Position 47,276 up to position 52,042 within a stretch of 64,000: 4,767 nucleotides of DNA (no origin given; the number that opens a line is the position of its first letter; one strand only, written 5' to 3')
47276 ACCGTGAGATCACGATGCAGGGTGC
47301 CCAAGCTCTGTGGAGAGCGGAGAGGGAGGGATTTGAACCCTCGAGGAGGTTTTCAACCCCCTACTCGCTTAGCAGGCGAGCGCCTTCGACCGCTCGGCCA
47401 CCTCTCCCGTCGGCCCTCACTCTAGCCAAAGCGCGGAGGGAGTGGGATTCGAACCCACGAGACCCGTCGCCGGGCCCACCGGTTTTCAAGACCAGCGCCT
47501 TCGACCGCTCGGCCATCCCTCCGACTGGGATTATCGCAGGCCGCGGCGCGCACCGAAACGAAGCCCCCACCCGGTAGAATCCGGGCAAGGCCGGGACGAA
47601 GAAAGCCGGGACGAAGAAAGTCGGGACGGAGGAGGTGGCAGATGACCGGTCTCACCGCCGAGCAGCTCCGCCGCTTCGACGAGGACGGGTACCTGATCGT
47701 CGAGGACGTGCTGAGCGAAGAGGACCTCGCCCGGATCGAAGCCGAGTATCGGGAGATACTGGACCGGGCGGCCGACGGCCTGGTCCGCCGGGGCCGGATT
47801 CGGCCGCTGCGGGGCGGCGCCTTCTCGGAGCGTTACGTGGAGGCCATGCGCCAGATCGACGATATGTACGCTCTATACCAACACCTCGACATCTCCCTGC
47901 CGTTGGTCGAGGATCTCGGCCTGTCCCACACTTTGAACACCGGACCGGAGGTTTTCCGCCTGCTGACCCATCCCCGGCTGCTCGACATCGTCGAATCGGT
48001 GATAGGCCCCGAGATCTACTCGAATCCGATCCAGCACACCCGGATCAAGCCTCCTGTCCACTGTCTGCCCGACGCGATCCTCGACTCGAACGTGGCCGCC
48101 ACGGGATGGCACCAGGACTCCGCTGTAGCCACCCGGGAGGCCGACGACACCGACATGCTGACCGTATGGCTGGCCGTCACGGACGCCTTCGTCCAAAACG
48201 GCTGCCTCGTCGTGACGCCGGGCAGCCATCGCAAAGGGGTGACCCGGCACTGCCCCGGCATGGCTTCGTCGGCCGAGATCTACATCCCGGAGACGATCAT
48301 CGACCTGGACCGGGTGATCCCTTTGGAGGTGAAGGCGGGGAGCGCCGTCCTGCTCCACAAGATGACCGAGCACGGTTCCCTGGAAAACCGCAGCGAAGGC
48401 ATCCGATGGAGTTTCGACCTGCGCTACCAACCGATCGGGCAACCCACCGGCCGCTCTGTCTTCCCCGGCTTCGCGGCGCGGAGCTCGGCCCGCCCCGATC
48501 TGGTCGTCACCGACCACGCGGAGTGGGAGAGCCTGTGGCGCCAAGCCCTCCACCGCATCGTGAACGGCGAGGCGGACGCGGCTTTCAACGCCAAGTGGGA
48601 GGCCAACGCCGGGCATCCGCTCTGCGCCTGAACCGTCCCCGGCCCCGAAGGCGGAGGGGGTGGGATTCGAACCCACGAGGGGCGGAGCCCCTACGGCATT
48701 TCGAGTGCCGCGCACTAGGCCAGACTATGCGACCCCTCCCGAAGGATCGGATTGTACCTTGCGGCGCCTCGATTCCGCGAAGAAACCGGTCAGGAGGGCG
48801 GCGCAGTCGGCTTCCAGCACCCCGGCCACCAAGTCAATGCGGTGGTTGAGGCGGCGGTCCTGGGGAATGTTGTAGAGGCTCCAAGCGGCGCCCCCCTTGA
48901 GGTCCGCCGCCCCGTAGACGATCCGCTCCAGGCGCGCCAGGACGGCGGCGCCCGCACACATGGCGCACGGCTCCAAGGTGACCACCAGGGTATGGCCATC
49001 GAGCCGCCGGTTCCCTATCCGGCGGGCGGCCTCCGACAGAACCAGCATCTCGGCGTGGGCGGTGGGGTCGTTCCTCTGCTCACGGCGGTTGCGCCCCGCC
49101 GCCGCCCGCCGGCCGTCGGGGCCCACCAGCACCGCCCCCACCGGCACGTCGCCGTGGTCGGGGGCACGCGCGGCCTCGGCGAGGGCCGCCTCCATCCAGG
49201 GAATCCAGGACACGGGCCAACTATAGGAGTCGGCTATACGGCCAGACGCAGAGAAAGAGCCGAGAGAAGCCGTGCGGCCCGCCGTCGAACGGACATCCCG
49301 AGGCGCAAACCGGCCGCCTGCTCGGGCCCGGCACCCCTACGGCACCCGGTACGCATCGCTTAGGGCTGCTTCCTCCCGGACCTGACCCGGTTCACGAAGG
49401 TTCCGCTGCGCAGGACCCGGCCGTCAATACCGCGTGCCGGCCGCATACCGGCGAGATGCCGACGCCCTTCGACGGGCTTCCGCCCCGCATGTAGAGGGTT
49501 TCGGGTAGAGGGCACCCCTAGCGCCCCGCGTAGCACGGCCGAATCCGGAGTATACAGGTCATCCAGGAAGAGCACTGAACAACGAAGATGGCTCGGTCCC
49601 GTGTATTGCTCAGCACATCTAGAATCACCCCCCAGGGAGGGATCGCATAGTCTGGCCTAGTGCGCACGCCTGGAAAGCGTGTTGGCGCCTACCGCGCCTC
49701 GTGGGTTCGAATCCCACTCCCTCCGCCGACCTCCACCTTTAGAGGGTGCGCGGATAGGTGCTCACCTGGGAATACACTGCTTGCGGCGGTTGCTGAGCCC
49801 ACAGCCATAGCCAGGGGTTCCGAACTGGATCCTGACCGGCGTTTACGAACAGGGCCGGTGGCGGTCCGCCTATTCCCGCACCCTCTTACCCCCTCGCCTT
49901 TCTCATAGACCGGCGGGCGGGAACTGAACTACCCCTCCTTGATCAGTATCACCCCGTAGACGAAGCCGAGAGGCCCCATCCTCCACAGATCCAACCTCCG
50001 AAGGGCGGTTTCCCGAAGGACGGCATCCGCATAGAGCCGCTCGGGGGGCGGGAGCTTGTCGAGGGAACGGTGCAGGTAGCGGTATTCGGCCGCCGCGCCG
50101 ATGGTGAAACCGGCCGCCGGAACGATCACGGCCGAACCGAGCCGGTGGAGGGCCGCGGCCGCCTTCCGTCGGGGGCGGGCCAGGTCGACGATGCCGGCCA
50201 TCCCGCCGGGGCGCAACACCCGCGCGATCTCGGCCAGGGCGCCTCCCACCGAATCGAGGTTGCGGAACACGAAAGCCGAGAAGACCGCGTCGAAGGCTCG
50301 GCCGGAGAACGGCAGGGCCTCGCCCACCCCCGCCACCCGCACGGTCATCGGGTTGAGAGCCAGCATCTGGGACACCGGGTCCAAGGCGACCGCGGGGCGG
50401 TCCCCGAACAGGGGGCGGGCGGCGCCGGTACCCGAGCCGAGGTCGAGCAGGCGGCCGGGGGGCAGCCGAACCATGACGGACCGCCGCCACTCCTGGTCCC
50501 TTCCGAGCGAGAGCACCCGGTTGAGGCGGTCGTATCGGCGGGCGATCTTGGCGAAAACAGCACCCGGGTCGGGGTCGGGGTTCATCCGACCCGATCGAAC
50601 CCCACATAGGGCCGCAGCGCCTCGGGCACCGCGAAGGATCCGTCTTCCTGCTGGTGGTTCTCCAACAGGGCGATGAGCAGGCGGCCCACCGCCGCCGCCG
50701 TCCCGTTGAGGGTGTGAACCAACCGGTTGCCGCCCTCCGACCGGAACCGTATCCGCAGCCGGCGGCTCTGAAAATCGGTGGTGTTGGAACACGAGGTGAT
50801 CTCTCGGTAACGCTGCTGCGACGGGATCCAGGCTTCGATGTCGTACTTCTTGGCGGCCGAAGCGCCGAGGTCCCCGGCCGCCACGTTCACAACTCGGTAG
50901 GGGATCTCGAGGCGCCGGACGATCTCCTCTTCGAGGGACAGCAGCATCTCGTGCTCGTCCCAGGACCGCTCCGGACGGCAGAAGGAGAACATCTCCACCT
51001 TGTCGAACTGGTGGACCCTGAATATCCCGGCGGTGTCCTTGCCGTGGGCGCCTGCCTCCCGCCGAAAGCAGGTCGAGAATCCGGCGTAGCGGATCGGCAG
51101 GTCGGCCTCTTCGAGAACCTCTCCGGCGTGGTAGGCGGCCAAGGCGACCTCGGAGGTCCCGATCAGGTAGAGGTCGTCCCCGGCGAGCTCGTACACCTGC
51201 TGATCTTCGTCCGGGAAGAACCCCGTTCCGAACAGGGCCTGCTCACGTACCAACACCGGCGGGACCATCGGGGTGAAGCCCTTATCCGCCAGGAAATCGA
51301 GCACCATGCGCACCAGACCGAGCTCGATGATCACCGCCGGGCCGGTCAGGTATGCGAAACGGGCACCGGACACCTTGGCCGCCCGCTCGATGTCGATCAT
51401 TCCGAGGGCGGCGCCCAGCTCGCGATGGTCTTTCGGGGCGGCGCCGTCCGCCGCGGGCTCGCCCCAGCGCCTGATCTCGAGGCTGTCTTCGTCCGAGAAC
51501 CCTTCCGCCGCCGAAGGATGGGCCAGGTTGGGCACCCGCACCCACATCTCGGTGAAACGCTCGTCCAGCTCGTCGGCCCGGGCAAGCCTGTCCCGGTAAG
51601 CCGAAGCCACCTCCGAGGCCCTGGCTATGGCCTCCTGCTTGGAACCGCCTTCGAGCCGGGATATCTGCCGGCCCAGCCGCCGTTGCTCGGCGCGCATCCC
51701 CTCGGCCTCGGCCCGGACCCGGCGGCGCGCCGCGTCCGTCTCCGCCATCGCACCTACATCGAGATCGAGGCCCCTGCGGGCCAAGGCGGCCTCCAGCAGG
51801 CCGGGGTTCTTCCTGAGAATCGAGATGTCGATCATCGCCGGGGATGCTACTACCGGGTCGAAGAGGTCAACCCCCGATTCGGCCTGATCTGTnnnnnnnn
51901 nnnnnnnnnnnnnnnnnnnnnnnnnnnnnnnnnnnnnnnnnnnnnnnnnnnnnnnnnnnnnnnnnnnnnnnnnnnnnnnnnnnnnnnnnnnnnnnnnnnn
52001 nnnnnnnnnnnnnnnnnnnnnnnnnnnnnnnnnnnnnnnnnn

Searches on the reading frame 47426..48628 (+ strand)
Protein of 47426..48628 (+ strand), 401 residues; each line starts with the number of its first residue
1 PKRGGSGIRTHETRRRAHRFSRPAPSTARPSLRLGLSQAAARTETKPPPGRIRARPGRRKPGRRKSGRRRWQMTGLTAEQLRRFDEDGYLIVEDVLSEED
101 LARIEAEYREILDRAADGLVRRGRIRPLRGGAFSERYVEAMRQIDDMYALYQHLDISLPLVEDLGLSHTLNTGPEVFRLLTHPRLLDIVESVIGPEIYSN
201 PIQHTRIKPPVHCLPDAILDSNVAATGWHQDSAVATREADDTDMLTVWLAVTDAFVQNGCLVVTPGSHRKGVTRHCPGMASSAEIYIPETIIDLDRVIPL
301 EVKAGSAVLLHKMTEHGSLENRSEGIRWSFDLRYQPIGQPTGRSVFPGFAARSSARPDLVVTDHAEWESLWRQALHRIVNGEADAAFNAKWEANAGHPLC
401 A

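Call 9: search_protein_families(library=pfam, proteins=[window:47426-48628:+])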
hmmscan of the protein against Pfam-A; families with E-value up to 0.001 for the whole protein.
window:47426-48628:+ (401 aa): 1 family
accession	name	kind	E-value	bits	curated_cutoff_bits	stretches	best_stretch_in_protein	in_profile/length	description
PF05721.19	PhyH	-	5e-32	112.3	22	1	84-327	1-211/213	Phytanoyl-CoA dioxygenase (PhyH)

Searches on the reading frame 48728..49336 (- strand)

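Call 9: search_protein_families(library=pfam, proteins=[window:48728-49336:-])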
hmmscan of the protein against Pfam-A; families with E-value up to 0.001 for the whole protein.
window:48728-49336:- (203 aa): 3 families
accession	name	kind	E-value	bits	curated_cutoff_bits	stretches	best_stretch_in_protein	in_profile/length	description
PF14437.12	MafB19-deam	-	7.4e-31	107.4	27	1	44-190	3-142/142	MafB19-like deaminase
PF00383.29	dCMP_cyt_deam_1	-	9e-27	93.4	25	1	47-142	7-101/102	Cytidine and deoxycytidylate deaminase zinc-binding region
PF14439.12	Bd3614-deam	-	1.7e-08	34.9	38.5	1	63-144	7-91/113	Bd3614-like deaminase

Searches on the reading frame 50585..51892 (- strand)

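Call 9: search_protein_families(library=pfam, proteins=[window:50585-51892:-])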
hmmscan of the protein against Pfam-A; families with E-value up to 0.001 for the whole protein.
window:50585-51892:- (436 aa): 2 families
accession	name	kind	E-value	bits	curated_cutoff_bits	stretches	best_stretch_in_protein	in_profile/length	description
PF00587.30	tRNA-synt_2b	-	3.1e-41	141.8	29.3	1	238-413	8-179/179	tRNA synthetase class II core domain (G, H, P, S and T)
PF02403.27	Seryl_tRNA_N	-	5e-14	52.9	28.2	1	20-123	1-107/108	Seryl-tRNA synthetase N-terminal domain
